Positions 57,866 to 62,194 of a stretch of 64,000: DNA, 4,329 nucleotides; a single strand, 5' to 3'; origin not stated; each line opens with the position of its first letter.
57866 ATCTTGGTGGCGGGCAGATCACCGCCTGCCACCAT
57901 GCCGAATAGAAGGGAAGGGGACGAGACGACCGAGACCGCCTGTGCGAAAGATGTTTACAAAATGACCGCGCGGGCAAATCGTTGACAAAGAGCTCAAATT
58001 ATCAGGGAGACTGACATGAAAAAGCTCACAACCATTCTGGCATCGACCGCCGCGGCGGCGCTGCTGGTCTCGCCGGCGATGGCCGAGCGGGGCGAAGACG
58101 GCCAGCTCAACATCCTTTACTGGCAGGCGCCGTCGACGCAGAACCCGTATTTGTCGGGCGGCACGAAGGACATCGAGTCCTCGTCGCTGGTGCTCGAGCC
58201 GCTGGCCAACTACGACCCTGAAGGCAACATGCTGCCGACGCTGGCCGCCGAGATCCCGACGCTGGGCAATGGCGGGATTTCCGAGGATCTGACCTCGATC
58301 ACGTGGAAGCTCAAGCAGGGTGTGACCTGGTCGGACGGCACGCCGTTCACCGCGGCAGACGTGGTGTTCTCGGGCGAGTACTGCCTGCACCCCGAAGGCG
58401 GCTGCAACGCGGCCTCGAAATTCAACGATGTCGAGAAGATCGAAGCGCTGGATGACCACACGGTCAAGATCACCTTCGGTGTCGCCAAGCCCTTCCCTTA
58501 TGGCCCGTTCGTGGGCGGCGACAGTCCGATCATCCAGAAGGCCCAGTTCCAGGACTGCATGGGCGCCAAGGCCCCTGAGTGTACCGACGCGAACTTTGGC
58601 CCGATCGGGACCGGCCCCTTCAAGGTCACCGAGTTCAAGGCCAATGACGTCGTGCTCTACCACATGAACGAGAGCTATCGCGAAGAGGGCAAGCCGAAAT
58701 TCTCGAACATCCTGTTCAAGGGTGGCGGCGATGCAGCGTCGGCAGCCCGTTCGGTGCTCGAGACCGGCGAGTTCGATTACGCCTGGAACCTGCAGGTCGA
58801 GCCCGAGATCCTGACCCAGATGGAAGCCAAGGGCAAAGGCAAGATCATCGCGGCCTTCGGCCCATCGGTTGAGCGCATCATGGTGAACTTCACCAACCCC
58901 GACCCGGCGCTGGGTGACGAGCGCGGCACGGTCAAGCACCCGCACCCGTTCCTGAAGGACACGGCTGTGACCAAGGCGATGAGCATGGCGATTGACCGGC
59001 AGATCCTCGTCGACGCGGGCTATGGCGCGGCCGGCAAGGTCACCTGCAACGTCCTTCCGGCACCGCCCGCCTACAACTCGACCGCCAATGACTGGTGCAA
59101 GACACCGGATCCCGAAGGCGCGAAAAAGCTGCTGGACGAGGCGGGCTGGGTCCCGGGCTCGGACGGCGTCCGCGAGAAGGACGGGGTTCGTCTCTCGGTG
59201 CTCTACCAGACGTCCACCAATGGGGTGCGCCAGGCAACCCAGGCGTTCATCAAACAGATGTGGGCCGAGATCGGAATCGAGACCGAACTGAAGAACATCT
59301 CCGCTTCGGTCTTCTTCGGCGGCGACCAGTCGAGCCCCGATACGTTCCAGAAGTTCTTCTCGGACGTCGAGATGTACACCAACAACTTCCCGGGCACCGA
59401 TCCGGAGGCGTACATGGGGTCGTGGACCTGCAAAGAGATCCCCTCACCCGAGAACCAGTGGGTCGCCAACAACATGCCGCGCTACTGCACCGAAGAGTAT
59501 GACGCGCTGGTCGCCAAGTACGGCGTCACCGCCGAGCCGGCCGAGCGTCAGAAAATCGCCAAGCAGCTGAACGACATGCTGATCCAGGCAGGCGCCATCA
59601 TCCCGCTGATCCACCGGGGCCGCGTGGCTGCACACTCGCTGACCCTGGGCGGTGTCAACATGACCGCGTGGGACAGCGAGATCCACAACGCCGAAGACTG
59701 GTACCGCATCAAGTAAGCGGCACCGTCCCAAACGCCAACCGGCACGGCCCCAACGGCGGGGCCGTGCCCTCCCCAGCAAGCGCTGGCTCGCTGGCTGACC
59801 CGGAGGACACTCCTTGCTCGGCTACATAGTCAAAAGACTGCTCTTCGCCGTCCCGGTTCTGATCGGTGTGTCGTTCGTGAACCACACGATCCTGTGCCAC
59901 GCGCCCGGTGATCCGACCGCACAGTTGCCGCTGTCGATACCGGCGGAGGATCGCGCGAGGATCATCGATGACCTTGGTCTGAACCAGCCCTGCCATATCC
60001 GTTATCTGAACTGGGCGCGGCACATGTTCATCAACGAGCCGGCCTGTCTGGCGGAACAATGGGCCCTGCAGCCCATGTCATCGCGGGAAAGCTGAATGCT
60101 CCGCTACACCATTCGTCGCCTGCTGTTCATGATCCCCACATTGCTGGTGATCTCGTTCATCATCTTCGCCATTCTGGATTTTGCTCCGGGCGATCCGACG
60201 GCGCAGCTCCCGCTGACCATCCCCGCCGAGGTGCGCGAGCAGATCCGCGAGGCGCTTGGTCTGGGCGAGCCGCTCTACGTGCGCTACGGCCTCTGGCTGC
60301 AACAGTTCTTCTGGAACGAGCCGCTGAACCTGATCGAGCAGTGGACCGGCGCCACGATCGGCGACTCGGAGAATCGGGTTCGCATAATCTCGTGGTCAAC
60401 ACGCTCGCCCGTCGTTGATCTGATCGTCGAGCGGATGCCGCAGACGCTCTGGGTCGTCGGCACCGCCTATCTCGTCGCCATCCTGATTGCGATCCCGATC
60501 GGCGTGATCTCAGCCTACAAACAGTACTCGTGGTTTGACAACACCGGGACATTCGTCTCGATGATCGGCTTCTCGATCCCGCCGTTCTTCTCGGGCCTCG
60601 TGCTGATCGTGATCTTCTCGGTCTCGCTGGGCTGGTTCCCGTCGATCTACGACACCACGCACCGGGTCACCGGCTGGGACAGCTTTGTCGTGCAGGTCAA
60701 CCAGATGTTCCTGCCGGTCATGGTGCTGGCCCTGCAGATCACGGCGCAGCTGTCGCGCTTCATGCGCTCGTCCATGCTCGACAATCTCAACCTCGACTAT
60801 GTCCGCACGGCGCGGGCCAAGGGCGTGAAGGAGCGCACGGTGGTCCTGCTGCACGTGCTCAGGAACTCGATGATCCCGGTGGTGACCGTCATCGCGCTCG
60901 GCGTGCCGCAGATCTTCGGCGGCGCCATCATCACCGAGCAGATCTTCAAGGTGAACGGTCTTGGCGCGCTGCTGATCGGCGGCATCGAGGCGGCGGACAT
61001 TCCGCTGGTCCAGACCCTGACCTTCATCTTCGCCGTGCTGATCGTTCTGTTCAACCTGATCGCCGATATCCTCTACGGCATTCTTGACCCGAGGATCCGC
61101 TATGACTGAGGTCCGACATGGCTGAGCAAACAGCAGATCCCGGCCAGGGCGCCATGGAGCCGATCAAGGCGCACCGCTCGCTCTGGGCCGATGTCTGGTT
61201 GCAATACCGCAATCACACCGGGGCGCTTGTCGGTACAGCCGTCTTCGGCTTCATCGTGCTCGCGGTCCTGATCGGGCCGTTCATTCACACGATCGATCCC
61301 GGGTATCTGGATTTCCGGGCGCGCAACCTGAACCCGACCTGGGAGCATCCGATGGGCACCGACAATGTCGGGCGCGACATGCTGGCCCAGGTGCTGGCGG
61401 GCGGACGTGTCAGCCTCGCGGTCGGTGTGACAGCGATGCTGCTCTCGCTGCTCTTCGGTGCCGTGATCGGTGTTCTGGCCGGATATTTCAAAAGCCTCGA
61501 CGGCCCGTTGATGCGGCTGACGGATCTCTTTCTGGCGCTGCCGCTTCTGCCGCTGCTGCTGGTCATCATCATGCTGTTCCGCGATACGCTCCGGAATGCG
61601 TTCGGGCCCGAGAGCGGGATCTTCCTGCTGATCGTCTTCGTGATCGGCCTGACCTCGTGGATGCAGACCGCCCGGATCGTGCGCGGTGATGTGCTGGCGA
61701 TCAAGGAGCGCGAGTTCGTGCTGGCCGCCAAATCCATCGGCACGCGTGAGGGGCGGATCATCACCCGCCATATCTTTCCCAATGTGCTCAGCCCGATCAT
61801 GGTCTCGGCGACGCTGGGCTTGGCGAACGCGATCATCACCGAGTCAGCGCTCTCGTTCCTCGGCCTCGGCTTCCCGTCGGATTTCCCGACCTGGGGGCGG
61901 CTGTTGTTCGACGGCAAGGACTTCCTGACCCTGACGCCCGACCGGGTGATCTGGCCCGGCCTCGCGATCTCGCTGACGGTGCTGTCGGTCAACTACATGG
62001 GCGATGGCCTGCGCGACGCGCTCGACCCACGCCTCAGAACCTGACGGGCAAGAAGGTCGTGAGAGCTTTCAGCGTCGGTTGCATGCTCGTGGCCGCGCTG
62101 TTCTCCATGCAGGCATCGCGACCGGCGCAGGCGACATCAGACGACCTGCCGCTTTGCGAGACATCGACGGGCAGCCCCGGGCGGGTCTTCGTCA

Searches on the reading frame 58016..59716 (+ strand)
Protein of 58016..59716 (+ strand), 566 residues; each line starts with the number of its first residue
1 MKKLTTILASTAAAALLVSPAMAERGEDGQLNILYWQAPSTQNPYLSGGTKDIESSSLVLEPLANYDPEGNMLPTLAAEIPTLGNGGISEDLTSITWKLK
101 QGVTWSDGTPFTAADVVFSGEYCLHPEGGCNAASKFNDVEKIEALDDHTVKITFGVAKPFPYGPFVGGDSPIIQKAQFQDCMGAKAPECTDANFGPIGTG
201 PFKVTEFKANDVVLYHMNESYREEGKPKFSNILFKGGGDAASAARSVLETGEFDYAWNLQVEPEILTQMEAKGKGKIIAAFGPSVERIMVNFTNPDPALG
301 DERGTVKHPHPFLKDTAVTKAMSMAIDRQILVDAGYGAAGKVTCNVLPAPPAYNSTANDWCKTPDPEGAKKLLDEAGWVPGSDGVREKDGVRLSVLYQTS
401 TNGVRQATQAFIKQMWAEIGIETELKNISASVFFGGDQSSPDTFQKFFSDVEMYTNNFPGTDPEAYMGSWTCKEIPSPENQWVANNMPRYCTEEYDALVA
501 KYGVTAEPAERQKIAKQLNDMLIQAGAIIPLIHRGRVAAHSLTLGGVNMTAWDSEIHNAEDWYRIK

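Call 72: search_protein_families(library=pfam, proteins=[window:58016-59716:+], max_evalue=0.00001)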
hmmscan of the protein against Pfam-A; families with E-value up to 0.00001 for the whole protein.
window:58016-59716:+ (566 aa): 1 family
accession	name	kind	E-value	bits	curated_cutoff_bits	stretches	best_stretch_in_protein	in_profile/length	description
PF00496.27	SBP_bac_5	-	4.1e-68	230.6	32.4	1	87-467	11-357/368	Bacterial extracellular solute-binding proteins, family 5 Middle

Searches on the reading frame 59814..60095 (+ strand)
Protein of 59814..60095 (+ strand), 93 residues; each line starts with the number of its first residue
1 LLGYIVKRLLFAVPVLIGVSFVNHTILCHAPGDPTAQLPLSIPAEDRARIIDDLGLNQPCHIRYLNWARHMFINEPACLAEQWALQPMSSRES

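Call 72: search_protein_families(library=pfam, proteins=[window:59814-60095:+], max_evalue=0.00001)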
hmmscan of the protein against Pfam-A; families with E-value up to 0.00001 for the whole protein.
window:59814-60095:+ (93 aa): 1 family
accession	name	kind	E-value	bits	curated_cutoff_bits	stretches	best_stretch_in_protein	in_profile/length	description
PF19300.4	BPD_transp_1_N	-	1.8e-06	28.5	23.8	1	1-75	1-76/114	Binding-prot-dependent transport system membrane comp, N-term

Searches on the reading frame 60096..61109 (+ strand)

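Call 72: search_protein_families(library=pfam, proteins=[window:60096-61109:+], max_evalue=0.00001)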
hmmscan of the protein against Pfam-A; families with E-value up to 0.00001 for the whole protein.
window:60096-61109:+ (337 aa): 2 families
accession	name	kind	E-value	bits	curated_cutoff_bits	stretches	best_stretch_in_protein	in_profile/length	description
PF00528.27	BPD_transp_1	-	2.6e-37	128.8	26.4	1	132-335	1-183/184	Binding-protein-dependent transport system inner membrane component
PF19300.4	BPD_transp_1_N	-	3.5e-11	43.7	23.8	1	1-118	1-111/114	Binding-prot-dependent transport system membrane comp, N-term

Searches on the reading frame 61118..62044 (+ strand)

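Call 72: search_protein_families(library=pfam, proteins=[window:61118-62044:+], max_evalue=0.00001)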
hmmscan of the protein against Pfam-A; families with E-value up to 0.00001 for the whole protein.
window:61118-62044:+ (308 aa): 2 families
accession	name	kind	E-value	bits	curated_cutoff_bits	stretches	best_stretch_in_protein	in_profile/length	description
PF00528.27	BPD_transp_1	-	2.1e-28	99.7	26.4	1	114-307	1-183/184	Binding-protein-dependent transport system inner membrane component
PF12911.12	OppC_N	-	8.1e-11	42.1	23.9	1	21-73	1-53/53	N-terminal TM domain of oligopeptide transport permease C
